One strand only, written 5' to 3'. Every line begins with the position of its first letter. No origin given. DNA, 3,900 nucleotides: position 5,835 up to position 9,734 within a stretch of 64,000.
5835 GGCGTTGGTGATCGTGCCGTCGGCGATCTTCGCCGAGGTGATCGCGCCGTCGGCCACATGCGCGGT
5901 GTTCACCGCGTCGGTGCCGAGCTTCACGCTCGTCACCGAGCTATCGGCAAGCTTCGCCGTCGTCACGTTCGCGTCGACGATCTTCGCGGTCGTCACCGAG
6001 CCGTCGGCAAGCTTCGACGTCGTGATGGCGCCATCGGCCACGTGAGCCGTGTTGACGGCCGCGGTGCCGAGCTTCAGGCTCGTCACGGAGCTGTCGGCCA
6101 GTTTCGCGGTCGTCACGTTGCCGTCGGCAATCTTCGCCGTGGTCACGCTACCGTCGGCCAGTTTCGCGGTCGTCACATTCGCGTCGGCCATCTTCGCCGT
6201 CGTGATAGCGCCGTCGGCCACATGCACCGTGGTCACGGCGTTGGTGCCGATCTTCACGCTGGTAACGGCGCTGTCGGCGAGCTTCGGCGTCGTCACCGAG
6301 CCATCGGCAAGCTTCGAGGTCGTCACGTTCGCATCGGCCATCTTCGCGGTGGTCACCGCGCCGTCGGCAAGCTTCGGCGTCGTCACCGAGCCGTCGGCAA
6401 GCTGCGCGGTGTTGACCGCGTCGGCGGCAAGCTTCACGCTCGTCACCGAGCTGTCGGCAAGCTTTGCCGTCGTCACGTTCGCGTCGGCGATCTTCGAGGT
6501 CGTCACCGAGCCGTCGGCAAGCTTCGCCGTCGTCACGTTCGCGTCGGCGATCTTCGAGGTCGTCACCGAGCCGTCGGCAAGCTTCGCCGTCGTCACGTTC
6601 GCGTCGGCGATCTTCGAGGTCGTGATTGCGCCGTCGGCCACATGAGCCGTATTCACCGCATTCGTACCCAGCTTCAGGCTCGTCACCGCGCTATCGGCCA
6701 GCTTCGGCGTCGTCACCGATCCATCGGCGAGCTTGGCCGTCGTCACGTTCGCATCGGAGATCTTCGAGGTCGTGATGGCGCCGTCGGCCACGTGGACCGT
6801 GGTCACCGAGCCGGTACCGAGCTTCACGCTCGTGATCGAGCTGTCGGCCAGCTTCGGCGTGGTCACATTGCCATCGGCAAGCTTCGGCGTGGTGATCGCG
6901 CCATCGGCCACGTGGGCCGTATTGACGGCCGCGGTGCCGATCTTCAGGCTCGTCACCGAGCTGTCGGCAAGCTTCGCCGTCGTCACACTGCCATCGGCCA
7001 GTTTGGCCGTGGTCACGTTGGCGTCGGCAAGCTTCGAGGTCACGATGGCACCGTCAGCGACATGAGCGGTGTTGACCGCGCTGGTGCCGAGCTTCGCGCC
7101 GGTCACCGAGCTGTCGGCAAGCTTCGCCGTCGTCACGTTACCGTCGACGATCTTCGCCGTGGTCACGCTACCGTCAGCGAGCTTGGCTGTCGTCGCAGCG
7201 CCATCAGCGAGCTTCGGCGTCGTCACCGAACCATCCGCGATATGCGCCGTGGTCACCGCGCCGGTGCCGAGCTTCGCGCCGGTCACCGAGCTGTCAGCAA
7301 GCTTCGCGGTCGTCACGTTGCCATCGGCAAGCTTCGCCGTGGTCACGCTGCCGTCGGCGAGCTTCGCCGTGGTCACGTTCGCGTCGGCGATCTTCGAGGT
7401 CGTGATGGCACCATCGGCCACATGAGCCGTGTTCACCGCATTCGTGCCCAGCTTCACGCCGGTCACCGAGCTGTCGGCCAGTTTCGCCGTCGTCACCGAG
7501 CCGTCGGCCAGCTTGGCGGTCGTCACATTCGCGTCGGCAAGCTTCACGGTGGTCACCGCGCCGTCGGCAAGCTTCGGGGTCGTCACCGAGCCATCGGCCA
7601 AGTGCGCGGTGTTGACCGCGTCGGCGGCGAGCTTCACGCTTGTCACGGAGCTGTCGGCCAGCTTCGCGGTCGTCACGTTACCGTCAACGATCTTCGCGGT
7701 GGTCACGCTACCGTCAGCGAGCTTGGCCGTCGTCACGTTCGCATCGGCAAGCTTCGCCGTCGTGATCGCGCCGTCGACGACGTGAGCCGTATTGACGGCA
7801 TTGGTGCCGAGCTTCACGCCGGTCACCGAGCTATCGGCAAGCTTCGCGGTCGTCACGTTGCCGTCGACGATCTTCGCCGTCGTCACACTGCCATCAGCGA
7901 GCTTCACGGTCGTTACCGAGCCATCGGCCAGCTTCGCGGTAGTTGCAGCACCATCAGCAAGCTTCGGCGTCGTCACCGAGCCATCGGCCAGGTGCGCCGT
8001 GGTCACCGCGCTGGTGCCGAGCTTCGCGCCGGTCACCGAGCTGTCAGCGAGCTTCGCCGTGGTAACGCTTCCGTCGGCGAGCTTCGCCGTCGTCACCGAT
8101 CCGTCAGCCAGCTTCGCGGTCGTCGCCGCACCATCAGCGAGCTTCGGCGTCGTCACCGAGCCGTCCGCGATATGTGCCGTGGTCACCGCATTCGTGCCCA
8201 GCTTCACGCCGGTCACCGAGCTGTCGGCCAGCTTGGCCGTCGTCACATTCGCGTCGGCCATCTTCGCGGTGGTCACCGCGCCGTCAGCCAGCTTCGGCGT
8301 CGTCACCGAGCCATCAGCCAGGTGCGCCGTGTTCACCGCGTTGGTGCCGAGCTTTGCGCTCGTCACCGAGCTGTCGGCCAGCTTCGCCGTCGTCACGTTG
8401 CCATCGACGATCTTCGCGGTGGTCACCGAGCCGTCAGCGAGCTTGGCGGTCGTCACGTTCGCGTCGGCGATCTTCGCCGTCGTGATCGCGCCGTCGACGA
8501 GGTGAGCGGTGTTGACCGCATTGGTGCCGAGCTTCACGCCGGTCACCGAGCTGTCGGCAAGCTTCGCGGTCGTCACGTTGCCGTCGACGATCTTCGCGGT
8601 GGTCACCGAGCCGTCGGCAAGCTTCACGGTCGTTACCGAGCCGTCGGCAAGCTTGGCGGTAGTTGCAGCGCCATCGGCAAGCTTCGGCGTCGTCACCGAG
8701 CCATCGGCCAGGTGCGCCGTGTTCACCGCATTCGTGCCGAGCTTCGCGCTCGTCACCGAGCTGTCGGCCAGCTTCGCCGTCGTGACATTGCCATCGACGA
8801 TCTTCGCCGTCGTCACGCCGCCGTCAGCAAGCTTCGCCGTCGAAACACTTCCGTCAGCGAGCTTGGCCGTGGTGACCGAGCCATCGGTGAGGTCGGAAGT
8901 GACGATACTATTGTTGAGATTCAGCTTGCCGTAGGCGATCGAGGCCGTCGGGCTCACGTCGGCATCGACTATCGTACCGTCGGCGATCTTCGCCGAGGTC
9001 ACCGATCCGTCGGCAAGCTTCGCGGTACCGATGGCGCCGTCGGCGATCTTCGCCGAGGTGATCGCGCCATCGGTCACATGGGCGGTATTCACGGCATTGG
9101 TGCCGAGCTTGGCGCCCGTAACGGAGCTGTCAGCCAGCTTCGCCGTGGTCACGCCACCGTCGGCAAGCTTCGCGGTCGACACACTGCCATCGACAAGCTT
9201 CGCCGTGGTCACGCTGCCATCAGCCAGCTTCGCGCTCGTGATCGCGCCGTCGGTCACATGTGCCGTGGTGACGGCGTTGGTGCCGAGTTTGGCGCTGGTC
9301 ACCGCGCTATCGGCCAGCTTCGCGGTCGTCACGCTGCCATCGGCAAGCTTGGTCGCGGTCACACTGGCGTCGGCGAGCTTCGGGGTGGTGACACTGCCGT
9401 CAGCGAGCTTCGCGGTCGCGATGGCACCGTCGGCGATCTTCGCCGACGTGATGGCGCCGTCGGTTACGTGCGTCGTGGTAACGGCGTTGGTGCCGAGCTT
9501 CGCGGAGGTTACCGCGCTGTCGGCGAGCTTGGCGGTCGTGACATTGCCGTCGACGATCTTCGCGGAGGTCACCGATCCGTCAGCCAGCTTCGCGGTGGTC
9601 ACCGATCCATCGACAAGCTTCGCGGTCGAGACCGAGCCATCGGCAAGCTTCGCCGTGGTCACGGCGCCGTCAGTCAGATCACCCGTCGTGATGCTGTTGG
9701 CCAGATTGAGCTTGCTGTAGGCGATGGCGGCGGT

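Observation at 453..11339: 3,628-aa secreted protein made almost entirely of a 10-residue (30-nt) repeat: a tail-fibre-like giant fibre without a T9SS tail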

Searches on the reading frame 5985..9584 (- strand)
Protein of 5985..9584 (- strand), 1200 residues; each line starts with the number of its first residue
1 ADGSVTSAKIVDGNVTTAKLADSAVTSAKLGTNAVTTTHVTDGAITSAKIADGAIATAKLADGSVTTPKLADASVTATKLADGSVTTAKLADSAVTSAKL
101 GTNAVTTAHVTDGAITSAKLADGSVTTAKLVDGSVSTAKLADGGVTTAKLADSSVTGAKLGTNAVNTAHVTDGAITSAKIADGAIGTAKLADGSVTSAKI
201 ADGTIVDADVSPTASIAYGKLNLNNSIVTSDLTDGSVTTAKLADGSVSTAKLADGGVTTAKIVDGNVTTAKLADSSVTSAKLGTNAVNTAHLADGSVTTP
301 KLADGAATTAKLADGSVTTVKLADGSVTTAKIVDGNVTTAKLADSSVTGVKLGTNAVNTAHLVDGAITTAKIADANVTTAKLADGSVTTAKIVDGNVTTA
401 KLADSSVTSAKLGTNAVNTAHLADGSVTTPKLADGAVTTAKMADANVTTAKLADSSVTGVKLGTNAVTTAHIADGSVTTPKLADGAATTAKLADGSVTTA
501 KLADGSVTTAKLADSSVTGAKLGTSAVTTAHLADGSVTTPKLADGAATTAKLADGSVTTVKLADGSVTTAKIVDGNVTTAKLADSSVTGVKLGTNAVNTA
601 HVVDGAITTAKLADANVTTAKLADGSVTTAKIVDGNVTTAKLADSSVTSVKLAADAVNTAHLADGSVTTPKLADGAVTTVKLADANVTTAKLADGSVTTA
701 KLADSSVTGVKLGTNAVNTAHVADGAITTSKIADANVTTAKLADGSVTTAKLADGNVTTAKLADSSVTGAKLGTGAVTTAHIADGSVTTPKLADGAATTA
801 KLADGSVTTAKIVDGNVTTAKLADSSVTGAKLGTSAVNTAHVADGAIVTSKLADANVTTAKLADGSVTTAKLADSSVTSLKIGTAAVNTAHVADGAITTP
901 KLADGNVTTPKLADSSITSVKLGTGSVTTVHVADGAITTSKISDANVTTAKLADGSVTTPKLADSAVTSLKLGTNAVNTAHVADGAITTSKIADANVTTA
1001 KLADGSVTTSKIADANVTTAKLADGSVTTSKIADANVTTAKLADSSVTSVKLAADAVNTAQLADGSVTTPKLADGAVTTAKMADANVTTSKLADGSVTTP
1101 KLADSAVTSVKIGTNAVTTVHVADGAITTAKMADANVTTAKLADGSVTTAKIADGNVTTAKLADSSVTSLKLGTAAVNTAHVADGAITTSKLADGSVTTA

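Call 34: search_protein_representatives(protein=window:5985-9584:-)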
Query: 1200 residues. Proteins with E-value up to 0.001 (for the whole library): 34497; up to 1e-10: 13506; up to 1e-30: 1847. The best 150 are listed.
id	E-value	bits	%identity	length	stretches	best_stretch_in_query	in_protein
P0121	1.1e-286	970.0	39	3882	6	477-1153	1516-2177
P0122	1.3e-272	923.5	35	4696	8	42-798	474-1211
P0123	1.3e-261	887.1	41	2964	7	148-1180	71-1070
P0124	4.5e-201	686.7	45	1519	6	174-526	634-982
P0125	3.5e-184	630.8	38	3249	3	308-1197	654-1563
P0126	1.7e-178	612.0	40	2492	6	378-873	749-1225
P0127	6.7e-174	596.8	45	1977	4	455-712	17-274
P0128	1.9e-173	595.3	43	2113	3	362-1164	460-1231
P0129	1.4e-168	579.1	47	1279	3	43-404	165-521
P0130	1.4e-167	575.8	42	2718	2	366-1159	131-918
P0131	3.8e-165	567.8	49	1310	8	36-313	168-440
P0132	1.6e-162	559.1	25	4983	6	226-853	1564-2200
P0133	2.3e-151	522.2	47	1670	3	474-836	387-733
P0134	8.2e-151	520.4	41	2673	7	838-1120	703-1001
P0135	8.7e-147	507.0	36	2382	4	397-932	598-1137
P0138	4.9e-143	494.6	42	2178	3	1-643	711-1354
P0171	1.6e-109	383.7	42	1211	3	185-803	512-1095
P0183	6.0e-102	358.6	45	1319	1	489-1087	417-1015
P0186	3.0e-101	356.3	50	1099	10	161-300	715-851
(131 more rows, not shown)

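Call 75: search_protein_families(library=pfam, proteins=[P0138, P0124, P0128, P0183, P0186], max_evalue=0.01)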
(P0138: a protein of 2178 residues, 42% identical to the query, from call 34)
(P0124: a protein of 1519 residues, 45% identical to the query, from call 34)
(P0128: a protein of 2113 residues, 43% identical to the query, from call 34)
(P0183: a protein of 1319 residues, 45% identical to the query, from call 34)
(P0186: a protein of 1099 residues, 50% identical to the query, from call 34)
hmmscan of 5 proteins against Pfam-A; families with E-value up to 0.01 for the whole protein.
P0138 (2178 aa): 1 family
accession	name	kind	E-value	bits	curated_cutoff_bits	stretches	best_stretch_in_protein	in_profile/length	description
PF07676.18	PD40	-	0.0037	17.6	20.9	0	1273-1293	12-33/38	WD40-like Beta Propeller Repeat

P0124 (1519 aa): 2 families
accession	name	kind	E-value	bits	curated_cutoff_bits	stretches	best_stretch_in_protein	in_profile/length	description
PF19264.4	DUF5907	-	4e-19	69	27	0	852-874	14-36/80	Repeat of unknown function (DUF5907)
PF25296.1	Decapeptide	-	0.0022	18.3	45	0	449-505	10-66/74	Decapeptide repeat region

P0128 (2113 aa): 7 families
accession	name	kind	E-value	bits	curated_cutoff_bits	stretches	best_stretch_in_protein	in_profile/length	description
PF19264.4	DUF5907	-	9.9e-46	154.3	27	10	878-921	14-56/80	Repeat of unknown function (DUF5907)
PF15822.10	MISS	-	9.2e-16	58.9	27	0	405-433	78-106/238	MAPK-interacting and spindle-stabilising protein-like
PF13599.13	Pentapeptide_4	-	1.4e-11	44.7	38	0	664-716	22-74/78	Pentapeptide repeat region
PF25296.1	Decapeptide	-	2.2e-06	27.9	45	0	1023-1091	5-73/74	Decapeptide repeat region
PF21300.2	LbR_Ice_bind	-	1.3e-05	25.6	30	1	1755-1838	6-85/97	Grass antifreeze beta roll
PF18962.6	Por_Secre_tail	-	2.6e-05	24.8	27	1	2034-2104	2-68/75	Secretion system C-terminal sorting domain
PF04912.19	Dynamitin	-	0.0077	16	31.8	0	1967-2018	203-254/396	Dynamitin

P0183 (1319 aa): 2 families
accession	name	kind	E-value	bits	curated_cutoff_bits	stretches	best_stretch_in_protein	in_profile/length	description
PF13884.11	Peptidase_S74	-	4e-07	30.6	22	1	1208-1266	1-57/58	Chaperone of endosialidase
PF02018.23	CBM_4_9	-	0.0017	19.2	25.9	0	246-376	2-131/136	Carbohydrate binding domain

P0186 (1099 aa): 1 family
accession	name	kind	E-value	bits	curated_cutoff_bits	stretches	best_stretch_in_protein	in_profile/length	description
PF19264.4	DUF5907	-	1.3e-11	45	27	3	731-754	15-38/80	Repeat of unknown function (DUF5907)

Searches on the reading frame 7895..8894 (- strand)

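Call 40: search_dna_similar(query=window:7895-8894:-, collection=phages, mode=protein, max_rows=25)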
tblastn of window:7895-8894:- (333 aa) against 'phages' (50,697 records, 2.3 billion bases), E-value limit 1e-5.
Records with a match: 197; places in all: 614; records where one place covers at least 80% of the query: 67.
Best place of each record, by identity: 60-80% 12; <60% 185.
By first word of the organism name: Mycobacterium 54; Gordonia 29; Synechococcus 22; Cyanophage 10; Lactobacillus 10; Prochlorococcus 8; Achromobacter 7; Bacteriophage 5; uncultured 4; Bacillus 4; and 27 more.
By host as written in the record: Mycobacterium smegmatis mc2 155 33; - 20; Gordonia terrae 3612 11; Mycobacterium smegmatis mc#155 10; Synechococcus sp. MW02 8; Synechococcus sp. CB0101 7; Gordonia rubripertincta NRRL B-16540 7; Lactobacillus plantarum 5; and 58 more.
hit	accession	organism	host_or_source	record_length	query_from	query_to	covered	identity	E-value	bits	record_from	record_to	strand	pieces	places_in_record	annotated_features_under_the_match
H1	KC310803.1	Synechococcus phage S-CBP3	Synechococcus sp. CB0101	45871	8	333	97%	56.1%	5e-19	327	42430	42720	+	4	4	tail fiber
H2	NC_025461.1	Synechococcus phage S-CBP3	Synechococcus sp. CB0101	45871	8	333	97%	56.1%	5e-19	327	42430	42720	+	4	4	tail fiber protein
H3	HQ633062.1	Synechococcus phage S-CBP3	Synechococcus sp. CB0101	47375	8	333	97%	56.1%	5e-19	327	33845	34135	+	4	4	hypothetical protein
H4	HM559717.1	Synechococcus phage S-CBP4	Synechococcus sp. CB0101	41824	8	322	79%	62.9%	4e-25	324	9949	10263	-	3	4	hypothetical protein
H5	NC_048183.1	Synechococcus phage S-CBP4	Synechococcus sp. CB0101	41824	8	322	79%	62.9%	4e-25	324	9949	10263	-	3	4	tail fiber protein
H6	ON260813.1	Gordonia phage BiggityBass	Gordonia terrae CAG3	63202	2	333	100%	49.0%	2e-15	312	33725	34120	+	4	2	36: hypothetical protein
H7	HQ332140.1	Prochlorococcus phage P-GSP1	Prochlorococcus marinus MED4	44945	5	333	99%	46.9%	1e-53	260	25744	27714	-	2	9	hypothetical protein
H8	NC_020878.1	Prochlorococcus phage P-GSP1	Prochlorococcus marinus MED4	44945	5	333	99%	46.9%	1e-53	260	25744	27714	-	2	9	hypothetical protein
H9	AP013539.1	uncultured phage_MedDCM-OCT-S28-C3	metagenomic fosmid library constructed ...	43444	7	333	93%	49.2%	2e-40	247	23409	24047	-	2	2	hypothetical protein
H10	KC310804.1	Synechococcus phage S-CBP4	Synechococcus sp. CB0101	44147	2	325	77%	59.3%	2e-21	252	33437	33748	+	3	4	tail fiber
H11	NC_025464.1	Synechococcus phage S-CBP4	Synechococcus sp. CB0101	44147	2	325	77%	59.3%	2e-21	252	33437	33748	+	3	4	tail fiber protein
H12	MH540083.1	Synechococcus T7-like phage S-TIP37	Synechococcus sp. WH8109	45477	12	317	92%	50.0%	2e-66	232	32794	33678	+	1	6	tail fiber-like protein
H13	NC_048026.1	Synechococcus T7-like phage S-TIP37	Synechococcus sp. WH8109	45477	12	317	92%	50.0%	2e-66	232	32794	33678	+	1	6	tail fiber-like protein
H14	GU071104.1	Cyanophage NATL2A-133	Prochlorococcus sp. NATL2A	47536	7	333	98%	46.1%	1e-68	238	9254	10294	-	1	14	predicted protein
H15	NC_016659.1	Cyanophage NATL2A-133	Prochlorococcus sp. NATL2A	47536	7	333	98%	46.1%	1e-68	238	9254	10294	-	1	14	hypothetical protein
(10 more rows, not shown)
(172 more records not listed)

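Call 82: search_solved_structures(query=A1, max_evalue=1)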
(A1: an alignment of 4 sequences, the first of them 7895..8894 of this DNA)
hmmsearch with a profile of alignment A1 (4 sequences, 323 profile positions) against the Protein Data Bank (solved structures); distinct sequences matched with E-value up to 1: 14.
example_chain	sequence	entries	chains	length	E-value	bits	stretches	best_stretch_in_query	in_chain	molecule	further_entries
4yfo_A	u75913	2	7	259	2.9e-09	39.5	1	61-244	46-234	beta1_ex1 | 6beta1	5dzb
4yei_A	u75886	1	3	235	6.2e-09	38.4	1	62-231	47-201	beta1mut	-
4yc5_A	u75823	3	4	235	1.4e-08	37.2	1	62-218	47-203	beta1 | beta1 protein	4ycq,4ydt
5dn0_A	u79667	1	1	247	2.7e-08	36.3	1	122-280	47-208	beta1 t1555 loop variant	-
5dra_A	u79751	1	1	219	4.5e-08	35.6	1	102-229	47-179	3beta1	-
5dqa_A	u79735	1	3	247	2.1e-07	33.4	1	62-220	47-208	t3284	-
5dns_A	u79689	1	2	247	6.6e-07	31.7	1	62-220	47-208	t1428 beta1 loop design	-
5di5_A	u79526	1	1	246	9.8e-07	31.2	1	122-278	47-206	beta1 t801 loop variant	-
9eg4_H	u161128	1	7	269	0.00026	23.2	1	175-267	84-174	orf16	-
3du1_X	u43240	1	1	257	0.00066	21.9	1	14-207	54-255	All3740 protein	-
2j8k_A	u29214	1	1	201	0.00096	21.3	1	30-146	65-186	NP275-NP276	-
7muc_AG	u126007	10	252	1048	0.0035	19.5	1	60-269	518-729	IcmE protein | IcmE (DotG)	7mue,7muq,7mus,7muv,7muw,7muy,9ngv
9ngw_A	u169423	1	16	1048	0.0035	19.5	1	60-269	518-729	IcmE (DotG)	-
6bb9_A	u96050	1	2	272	0.58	12.2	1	81-98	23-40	4-amino-4-deoxychorismate lyase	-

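Call 98: get_annotated_region(hit=H12, flank=4000)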
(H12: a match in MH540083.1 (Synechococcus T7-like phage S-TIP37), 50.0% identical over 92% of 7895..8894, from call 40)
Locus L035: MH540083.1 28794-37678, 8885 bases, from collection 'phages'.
description: Synechococcus T7-like phage S-TIP37, complete genome.
organism: Synechococcus T7-like phage S-TIP37 (NCBI taxid 1332145)
taxonomy: Viruses; Duplodnaviria; Heunggongvirae; Uroviricota; Caudoviricetes; Autographiviridae; Igirivirus; Igirivirus STIP37
host: Synechococcus sp. WH8109; source: Red Sea, coastal; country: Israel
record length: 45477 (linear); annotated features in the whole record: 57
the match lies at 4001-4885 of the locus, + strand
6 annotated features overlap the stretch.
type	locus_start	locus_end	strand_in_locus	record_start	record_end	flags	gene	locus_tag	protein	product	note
CDS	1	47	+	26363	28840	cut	-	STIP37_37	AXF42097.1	hypothetical protein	-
CDS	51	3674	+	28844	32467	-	-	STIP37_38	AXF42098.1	internal core protein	T7-like internal core protein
CDS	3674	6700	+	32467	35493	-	-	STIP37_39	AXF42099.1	tail fiber-like protein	-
CDS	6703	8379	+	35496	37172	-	-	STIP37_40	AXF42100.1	hypothetical protein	putative tail fiber protein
CDS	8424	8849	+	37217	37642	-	-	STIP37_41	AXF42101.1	hypothetical protein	-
CDS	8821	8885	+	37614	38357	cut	-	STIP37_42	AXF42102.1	2OG-Fe(II) oxygenase superfamily protein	-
